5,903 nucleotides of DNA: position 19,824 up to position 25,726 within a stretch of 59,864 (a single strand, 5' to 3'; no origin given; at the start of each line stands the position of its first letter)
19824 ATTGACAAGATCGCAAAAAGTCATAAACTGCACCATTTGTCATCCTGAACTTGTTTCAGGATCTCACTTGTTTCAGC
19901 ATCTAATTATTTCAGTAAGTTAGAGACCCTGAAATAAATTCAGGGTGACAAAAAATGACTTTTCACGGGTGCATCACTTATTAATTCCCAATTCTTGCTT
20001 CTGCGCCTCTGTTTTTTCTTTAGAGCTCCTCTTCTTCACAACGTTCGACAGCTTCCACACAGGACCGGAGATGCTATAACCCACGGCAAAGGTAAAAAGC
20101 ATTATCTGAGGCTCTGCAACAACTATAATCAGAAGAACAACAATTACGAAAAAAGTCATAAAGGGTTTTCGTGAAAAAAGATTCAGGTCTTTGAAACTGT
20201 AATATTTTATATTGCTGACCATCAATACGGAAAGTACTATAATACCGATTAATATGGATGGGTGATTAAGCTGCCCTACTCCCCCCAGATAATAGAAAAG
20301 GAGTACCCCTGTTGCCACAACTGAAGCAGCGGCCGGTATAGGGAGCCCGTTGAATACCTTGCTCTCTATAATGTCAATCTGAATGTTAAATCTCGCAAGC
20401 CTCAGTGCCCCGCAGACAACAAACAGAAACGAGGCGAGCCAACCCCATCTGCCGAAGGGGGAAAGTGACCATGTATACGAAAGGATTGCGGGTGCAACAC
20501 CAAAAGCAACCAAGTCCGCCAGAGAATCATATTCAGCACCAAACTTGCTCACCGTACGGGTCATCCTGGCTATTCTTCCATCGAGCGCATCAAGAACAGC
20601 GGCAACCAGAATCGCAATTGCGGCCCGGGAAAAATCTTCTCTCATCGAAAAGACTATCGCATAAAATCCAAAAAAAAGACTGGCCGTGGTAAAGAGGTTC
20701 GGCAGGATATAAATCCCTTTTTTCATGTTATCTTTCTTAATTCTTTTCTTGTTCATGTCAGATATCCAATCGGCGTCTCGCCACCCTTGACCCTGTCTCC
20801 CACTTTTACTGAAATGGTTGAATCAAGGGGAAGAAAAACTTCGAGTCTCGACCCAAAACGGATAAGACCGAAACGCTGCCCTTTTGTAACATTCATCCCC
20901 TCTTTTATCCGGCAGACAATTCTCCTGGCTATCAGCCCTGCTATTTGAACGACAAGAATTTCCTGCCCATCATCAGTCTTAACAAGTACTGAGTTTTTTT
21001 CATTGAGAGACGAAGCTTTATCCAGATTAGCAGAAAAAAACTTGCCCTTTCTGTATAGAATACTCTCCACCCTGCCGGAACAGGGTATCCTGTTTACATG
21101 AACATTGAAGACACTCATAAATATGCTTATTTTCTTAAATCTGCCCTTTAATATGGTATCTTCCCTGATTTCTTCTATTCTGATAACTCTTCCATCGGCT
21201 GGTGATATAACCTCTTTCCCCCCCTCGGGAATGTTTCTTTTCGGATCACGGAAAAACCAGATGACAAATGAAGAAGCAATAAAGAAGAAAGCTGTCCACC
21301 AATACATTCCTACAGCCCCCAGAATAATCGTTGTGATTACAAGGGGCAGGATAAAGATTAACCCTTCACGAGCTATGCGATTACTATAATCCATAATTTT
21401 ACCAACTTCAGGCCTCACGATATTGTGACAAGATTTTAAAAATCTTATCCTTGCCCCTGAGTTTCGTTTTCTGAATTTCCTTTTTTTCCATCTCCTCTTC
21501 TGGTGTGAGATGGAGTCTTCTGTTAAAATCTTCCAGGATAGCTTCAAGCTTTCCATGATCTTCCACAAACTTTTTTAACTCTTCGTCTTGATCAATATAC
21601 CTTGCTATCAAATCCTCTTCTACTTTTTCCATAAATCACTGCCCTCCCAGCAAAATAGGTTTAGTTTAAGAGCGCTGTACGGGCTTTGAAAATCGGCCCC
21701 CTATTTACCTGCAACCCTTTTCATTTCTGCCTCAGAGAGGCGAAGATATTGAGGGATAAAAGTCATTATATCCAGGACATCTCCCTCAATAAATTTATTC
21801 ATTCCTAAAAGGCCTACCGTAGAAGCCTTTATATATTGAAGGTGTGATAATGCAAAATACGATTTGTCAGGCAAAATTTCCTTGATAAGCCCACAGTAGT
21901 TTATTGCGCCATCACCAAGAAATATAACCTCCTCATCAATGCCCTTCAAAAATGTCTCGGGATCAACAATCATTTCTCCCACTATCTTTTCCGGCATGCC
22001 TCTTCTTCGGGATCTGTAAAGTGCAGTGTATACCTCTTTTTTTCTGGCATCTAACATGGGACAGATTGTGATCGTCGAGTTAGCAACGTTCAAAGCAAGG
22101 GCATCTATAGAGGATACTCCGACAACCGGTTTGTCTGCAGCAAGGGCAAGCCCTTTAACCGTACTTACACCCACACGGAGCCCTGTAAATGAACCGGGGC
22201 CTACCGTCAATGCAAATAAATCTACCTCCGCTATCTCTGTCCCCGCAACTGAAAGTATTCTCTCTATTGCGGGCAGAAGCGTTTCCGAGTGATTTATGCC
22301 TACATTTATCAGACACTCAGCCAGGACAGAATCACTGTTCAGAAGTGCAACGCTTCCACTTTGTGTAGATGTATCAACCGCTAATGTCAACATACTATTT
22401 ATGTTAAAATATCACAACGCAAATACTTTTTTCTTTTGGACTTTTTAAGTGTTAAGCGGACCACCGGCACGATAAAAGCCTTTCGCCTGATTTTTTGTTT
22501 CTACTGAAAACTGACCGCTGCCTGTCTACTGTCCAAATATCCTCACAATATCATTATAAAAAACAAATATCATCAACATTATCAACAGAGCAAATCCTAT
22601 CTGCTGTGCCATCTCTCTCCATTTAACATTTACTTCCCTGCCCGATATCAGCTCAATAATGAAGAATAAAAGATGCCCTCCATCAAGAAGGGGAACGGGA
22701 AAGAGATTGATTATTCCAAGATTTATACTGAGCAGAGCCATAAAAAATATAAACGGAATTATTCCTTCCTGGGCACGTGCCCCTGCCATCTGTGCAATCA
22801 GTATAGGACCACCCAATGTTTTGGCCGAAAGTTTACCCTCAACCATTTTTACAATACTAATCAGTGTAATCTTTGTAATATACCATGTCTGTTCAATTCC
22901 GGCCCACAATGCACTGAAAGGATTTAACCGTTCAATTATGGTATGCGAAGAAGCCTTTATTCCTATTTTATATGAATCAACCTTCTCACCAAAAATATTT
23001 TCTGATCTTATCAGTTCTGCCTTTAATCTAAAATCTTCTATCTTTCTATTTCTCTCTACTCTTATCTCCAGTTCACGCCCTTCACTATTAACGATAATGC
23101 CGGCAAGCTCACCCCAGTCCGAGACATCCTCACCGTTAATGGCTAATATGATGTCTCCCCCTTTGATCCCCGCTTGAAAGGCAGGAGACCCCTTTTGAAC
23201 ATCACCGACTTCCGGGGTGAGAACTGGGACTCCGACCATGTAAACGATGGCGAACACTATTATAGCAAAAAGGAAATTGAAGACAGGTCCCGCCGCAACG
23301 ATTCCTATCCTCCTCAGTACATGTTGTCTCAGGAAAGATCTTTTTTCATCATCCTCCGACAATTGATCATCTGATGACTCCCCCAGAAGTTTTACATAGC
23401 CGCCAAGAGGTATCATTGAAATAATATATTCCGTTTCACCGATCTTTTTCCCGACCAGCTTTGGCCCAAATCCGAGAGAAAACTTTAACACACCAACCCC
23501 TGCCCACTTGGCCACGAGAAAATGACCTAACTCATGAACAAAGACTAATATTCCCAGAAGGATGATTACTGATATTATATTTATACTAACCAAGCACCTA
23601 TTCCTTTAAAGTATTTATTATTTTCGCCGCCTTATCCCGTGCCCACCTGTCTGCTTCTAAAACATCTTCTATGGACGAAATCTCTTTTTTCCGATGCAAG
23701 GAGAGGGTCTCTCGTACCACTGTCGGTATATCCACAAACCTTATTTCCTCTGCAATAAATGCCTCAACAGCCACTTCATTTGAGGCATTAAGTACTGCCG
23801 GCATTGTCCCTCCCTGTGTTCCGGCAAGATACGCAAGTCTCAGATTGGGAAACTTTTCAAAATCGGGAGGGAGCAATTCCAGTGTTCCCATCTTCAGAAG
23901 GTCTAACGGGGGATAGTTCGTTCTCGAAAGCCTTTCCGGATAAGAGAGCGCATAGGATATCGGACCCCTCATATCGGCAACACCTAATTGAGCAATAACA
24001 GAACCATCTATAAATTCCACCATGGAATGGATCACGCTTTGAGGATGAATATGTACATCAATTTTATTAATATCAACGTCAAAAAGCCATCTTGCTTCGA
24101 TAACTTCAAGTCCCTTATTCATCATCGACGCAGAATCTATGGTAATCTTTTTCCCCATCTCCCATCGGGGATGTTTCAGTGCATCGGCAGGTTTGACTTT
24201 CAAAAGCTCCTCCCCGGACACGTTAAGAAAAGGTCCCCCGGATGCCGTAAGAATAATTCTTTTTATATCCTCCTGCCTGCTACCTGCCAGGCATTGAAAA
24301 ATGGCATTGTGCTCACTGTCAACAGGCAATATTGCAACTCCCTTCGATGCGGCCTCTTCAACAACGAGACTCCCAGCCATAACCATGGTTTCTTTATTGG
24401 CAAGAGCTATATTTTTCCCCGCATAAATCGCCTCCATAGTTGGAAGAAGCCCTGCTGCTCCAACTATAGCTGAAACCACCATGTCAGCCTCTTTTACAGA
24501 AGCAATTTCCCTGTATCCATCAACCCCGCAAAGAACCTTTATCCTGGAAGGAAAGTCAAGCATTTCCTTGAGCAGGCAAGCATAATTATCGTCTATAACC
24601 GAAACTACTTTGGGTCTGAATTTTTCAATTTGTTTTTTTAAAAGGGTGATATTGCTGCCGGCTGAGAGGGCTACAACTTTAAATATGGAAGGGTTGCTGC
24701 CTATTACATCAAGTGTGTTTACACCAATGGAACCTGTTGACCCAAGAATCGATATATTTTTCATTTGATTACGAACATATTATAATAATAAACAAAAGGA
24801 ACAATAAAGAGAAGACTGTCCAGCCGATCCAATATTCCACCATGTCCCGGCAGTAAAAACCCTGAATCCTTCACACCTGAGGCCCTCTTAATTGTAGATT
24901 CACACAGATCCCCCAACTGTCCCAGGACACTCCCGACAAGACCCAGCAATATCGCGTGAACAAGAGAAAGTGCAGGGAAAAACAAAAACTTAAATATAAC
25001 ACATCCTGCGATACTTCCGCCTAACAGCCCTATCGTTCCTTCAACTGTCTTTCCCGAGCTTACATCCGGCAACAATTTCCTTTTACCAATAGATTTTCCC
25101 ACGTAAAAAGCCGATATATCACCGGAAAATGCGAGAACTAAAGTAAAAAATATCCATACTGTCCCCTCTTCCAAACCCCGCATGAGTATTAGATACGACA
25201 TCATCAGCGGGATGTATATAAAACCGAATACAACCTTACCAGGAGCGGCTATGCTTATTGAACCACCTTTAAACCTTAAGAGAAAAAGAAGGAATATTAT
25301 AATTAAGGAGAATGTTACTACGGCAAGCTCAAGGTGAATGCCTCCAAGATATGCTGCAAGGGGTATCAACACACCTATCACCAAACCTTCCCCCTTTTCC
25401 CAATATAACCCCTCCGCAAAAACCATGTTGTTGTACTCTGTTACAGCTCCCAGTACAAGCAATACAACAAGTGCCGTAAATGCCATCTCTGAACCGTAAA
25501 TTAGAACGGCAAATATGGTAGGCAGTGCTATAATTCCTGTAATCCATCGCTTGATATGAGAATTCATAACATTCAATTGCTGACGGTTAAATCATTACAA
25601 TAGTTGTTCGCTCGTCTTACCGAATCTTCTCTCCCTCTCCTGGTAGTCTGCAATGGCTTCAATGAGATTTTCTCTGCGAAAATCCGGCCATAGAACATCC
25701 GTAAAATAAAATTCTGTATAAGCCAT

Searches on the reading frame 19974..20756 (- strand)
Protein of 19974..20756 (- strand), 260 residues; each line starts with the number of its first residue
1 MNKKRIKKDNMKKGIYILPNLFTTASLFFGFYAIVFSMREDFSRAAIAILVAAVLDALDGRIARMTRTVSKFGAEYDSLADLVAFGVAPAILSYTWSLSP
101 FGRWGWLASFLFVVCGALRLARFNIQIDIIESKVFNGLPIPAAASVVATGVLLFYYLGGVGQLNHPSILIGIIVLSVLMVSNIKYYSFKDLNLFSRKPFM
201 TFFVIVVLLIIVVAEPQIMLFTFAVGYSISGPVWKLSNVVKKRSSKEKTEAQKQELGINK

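Call 19: search_protein_families(library=pfam, proteins=[window:19974-20756:-], max_evalue=0.001)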
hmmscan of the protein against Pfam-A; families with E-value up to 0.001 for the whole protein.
window:19974-20756:- (260 aa): 1 family
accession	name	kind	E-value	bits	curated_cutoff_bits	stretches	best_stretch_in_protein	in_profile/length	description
PF01066.26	CDP-OH_P_transf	-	1.2e-23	84.6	22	1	17-163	2-138/152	CDP-alcohol phosphatidyltransferase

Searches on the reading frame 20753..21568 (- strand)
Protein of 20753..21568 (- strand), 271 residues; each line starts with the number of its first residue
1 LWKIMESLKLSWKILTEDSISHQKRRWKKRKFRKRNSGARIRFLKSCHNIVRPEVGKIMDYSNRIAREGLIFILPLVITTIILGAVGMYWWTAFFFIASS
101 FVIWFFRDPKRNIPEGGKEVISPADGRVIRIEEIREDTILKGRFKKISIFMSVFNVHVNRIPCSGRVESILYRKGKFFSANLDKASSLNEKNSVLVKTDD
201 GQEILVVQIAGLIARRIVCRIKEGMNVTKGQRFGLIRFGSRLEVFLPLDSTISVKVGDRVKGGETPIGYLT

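Call 19: search_protein_families(library=pfam, proteins=[window:20753-21568:-], max_evalue=0.001)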
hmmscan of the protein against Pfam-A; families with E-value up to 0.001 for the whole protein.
window:20753-21568:- (271 aa): 1 family
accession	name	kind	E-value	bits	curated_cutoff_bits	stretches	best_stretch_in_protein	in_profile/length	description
PF02666.20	PS_Dcarbxylase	-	3.3e-50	171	22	1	100-266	3-196/198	Phosphatidylserine decarboxylase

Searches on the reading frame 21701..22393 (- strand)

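Call 19: search_protein_families(library=pfam, proteins=[window:21701-22393:-], max_evalue=0.001)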
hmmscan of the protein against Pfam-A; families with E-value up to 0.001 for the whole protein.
window:21701-22393:- (230 aa): 1 family
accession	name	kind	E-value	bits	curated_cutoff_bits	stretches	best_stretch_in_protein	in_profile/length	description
PF00814.31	TsaD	-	1.2e-32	114.1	24.8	1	34-224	28-262/264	tRNA N6-adenosine threonylcarbamoyltransferase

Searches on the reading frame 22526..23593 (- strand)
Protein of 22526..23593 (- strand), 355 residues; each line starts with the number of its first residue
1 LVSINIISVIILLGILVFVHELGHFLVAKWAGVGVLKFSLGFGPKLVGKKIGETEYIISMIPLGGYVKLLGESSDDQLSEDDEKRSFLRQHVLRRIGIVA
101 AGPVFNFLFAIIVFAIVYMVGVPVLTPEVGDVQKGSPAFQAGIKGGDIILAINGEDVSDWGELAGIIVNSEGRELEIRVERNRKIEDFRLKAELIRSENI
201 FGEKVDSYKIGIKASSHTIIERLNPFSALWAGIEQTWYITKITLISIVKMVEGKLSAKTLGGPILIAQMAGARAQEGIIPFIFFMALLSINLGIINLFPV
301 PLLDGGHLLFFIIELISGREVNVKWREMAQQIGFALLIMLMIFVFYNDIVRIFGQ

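Call 19: search_protein_families(library=pfam, proteins=[window:22526-23593:-], max_evalue=0.001)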
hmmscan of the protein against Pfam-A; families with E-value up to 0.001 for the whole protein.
window:22526-23593:- (355 aa): 5 families
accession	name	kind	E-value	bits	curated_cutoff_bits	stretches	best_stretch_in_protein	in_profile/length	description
PF02163.28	Peptidase_M50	-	3.6e-67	226.4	27.2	1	9-340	2-221/221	Peptidase family M50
PF17820.7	PDZ_6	-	1.1e-11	44.7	27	1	129-181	2-54/54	PDZ domain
PF13180.12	PDZ_2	-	8.7e-10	39.2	27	1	129-191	16-79/80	PDZ domain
PF00595.29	PDZ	-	7.4e-08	33.1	23.2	1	128-173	28-73/81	PDZ domain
PF14685.13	PDZ_Tricorn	-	7.4e-06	26.3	25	1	125-183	20-80/88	Tricorn protease PDZ domain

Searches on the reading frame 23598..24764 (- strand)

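Call 19: search_protein_families(library=pfam, proteins=[window:23598-24764:-], max_evalue=0.001)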
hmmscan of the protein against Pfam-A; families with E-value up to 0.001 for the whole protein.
window:23598-24764:- (388 aa): 3 families
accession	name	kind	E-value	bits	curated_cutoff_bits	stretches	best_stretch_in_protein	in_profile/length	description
PF02670.22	DXP_reductoisom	-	3.9e-45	154.1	21.7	1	4-131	1-129/129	1-deoxy-D-xylulose 5-phosphate reductoisomerase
PF13288.12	DXPR_C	-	7.2e-41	139.5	27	1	260-377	1-114/115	DXP reductoisomerase C-terminal domain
PF08436.17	DXP_redisom_C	-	8.8e-41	138.4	26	1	145-228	1-84/84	1-deoxy-D-xylulose 5-phosphate reductoisomerase C-terminal domain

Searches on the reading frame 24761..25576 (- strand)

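Call 19: search_protein_families(library=pfam, proteins=[window:24761-25576:-], max_evalue=0.001)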
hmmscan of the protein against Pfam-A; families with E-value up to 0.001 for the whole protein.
window:24761-25576:- (271 aa): 1 family
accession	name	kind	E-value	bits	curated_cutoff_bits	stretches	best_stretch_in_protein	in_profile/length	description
PF01148.25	CTP_transf_1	-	2.7e-55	188.5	24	1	9-266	2-261/264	Cytidylyltransferase family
